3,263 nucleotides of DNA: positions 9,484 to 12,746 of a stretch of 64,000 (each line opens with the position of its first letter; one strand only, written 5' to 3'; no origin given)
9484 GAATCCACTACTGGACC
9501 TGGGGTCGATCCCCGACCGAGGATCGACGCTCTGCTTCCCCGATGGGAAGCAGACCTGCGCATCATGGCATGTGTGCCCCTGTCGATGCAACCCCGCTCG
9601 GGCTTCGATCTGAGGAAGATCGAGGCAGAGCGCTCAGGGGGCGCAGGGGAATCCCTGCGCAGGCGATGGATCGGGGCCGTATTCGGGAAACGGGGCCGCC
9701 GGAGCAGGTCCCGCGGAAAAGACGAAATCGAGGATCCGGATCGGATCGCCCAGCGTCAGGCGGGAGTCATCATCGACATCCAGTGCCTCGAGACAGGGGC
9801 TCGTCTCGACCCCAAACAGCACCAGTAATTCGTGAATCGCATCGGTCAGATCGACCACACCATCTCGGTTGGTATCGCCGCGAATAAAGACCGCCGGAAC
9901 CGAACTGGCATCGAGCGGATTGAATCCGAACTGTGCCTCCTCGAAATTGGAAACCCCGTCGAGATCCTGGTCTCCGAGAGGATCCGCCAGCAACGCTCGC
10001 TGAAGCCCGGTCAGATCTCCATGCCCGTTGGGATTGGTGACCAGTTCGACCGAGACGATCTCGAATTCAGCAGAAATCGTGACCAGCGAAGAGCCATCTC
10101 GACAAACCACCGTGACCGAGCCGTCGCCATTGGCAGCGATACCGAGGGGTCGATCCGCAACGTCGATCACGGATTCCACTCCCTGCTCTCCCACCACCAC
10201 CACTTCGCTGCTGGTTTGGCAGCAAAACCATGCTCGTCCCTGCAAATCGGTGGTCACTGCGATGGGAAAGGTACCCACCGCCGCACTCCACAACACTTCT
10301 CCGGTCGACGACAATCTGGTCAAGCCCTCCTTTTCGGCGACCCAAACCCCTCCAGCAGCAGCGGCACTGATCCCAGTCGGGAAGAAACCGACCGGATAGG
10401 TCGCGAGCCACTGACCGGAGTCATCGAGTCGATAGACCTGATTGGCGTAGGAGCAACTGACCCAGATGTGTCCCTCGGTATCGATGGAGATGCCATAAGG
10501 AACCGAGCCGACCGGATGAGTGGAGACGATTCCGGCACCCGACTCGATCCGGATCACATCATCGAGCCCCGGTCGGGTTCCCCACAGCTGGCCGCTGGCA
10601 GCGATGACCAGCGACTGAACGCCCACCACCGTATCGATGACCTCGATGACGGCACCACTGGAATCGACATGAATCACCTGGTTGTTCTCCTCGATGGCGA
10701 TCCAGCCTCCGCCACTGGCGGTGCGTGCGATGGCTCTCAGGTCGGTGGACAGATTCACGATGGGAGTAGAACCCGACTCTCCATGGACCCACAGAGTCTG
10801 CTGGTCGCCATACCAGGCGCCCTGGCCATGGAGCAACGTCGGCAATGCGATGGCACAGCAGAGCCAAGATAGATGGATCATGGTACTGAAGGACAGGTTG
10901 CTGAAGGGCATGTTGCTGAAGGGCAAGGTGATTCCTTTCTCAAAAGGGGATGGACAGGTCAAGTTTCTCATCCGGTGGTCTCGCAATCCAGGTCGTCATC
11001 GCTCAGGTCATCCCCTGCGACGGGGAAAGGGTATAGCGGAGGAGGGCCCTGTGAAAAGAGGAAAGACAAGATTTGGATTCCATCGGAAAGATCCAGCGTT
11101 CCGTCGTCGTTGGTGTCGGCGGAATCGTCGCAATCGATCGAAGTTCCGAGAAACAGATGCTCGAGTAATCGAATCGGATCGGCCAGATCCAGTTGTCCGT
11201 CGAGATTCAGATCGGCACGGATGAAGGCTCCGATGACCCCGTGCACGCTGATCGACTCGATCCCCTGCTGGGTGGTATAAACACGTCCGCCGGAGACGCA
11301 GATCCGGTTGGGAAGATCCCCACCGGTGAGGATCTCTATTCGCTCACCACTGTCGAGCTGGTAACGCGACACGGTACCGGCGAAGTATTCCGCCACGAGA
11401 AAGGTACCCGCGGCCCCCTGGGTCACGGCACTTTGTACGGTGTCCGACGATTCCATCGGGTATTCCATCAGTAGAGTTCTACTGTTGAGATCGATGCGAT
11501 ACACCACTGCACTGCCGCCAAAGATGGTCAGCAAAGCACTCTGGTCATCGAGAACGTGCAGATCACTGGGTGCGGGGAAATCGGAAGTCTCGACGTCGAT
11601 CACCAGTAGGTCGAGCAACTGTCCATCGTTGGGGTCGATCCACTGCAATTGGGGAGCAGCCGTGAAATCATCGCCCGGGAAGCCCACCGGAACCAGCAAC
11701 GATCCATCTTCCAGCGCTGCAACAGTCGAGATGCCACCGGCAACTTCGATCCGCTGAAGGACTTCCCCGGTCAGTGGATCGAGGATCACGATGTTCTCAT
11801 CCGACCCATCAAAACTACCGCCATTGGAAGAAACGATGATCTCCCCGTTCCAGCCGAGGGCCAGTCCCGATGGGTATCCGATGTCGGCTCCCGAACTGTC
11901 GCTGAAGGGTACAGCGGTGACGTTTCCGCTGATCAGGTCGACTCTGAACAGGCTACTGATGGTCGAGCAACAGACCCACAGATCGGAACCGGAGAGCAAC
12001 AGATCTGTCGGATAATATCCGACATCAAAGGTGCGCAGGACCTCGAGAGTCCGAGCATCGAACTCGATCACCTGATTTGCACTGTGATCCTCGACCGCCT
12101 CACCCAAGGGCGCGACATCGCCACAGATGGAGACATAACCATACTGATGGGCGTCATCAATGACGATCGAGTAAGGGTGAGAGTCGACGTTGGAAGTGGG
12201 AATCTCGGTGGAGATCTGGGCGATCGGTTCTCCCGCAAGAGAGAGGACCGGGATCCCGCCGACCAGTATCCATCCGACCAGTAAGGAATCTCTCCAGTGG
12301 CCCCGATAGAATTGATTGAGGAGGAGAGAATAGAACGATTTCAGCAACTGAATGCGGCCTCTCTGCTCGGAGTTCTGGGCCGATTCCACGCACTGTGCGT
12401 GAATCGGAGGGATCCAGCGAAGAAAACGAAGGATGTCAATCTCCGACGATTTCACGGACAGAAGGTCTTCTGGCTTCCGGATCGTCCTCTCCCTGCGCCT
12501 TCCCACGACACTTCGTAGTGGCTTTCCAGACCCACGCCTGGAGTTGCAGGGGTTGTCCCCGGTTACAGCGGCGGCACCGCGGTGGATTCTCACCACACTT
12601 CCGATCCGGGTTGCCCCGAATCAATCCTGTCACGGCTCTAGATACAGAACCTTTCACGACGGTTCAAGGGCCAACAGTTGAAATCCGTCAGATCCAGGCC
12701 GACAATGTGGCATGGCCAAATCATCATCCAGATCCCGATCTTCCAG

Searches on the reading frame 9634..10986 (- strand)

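Call 6: search_protein_families(library=pfam, proteins=[window:9634-10986:-], max_evalue=0.001)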
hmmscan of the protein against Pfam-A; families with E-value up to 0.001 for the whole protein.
window:9634-10986:- (450 aa): 4 families
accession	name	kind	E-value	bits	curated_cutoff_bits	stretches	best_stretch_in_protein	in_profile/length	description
PF24684.1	Vgb_lyase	-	9.5e-15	54.6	50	1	81-318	13-263/290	Virginiamycin B lyase family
PF13449.12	Phytase-like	-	4.8e-06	27.1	27.6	0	77-119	64-106/284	Esterase-like activity of phytase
PF01436.27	NHL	-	8e-06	26.1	20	0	163-184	4-25/28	NHL repeat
PF08450.18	SGL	-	5.2e-05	23.4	26.3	0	160-200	183-223/246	SMP-30/Gluconolactonase/LRE-like region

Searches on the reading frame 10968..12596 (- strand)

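Call 6: search_protein_families(library=pfam, proteins=[window:10968-12596:-], max_evalue=0.001)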
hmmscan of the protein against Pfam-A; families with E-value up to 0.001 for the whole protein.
window:10968-12596:- (542 aa): 1 family
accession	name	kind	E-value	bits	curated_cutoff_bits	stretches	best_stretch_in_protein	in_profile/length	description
PF01436.27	NHL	-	0.00077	19.8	20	0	241-256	3-18/28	NHL repeat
